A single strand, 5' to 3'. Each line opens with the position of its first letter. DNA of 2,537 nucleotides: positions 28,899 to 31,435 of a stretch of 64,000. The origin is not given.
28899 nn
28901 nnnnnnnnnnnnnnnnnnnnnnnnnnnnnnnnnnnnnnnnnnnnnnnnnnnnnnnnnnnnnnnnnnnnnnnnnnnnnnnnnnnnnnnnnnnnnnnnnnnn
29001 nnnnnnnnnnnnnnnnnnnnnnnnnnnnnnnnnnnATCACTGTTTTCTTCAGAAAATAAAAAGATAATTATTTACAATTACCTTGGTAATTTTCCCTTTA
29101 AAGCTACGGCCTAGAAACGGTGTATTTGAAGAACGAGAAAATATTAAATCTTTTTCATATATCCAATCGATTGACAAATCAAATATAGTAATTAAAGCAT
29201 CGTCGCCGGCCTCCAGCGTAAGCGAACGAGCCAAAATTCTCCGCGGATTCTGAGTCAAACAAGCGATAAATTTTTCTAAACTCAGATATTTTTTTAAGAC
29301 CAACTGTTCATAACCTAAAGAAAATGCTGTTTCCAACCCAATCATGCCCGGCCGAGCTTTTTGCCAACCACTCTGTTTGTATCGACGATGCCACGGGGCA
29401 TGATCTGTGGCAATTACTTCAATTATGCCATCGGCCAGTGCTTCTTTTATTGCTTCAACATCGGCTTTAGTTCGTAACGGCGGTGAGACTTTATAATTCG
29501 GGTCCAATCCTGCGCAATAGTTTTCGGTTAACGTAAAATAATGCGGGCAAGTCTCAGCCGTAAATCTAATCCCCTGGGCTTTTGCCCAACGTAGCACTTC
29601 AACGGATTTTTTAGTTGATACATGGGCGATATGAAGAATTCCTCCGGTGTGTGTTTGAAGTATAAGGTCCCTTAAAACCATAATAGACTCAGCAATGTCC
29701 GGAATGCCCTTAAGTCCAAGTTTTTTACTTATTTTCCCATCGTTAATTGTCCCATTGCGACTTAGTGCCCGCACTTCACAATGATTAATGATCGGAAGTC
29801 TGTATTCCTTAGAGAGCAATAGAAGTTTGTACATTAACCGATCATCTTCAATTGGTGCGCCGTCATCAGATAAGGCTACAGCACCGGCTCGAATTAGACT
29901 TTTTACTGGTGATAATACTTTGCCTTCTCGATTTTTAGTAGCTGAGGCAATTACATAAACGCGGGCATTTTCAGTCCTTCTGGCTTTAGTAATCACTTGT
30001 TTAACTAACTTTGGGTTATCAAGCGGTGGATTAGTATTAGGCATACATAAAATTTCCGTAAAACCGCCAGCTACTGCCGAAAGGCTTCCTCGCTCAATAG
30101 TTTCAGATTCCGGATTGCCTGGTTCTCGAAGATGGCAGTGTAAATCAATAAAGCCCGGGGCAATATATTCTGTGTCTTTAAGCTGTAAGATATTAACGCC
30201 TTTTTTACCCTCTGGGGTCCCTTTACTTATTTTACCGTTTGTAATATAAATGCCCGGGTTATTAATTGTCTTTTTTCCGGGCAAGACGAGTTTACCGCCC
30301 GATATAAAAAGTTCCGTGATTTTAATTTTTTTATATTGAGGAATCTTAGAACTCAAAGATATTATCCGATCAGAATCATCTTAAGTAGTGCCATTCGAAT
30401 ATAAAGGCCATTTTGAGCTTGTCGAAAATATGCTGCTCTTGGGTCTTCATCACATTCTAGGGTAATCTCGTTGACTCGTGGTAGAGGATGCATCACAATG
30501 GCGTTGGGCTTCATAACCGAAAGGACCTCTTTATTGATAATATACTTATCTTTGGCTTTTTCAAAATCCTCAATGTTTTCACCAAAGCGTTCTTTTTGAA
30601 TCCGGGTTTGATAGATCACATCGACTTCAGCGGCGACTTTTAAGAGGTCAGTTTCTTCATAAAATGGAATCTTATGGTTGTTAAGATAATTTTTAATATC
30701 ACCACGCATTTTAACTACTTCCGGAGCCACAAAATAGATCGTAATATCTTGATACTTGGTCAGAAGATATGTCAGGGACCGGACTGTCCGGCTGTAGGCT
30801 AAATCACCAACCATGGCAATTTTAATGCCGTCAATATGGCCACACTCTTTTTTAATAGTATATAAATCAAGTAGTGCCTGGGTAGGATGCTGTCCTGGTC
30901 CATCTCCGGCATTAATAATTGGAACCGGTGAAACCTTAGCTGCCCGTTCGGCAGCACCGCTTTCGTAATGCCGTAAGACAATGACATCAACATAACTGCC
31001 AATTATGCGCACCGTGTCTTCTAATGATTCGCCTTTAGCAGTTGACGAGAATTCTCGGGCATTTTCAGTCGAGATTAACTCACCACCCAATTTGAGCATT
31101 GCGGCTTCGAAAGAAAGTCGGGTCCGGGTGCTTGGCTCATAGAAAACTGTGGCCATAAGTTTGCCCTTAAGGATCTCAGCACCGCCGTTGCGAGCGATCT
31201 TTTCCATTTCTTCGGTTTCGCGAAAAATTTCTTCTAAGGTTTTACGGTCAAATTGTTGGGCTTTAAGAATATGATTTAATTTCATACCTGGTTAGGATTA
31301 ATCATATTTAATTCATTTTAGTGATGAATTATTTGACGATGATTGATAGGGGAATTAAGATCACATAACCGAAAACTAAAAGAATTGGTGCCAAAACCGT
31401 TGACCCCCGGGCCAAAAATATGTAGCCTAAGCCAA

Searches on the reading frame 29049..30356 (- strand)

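Call 72: search_protein_families(library=pfam, proteins=[window:29049-30356:-], max_evalue=0.00001)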
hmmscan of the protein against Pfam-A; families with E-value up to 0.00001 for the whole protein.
window:29049-30356:- (435 aa): 1 family
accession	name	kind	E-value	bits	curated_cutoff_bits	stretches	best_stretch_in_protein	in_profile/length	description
PF01979.26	Amidohydro_1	-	1.3e-21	77.7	25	1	64-429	1-341/345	Amidohydrolase family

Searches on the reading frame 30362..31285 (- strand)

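Call 72: search_protein_families(library=pfam, proteins=[window:30362-31285:-], max_evalue=0.00001)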
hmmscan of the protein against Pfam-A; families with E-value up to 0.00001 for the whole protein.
window:30362-31285:- (307 aa): 2 families
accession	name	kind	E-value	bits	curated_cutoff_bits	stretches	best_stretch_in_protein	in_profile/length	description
PF02729.26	OTCace_N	-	3.7e-47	160.5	29.9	1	5-145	2-147/148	Aspartate/ornithine carbamoyltransferase, carbamoyl-P binding domain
PF00185.30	OTCace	-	2.4e-33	115.8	29.4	1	152-303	1-156/157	Aspartate/ornithine carbamoyltransferase, Asp/Orn binding domain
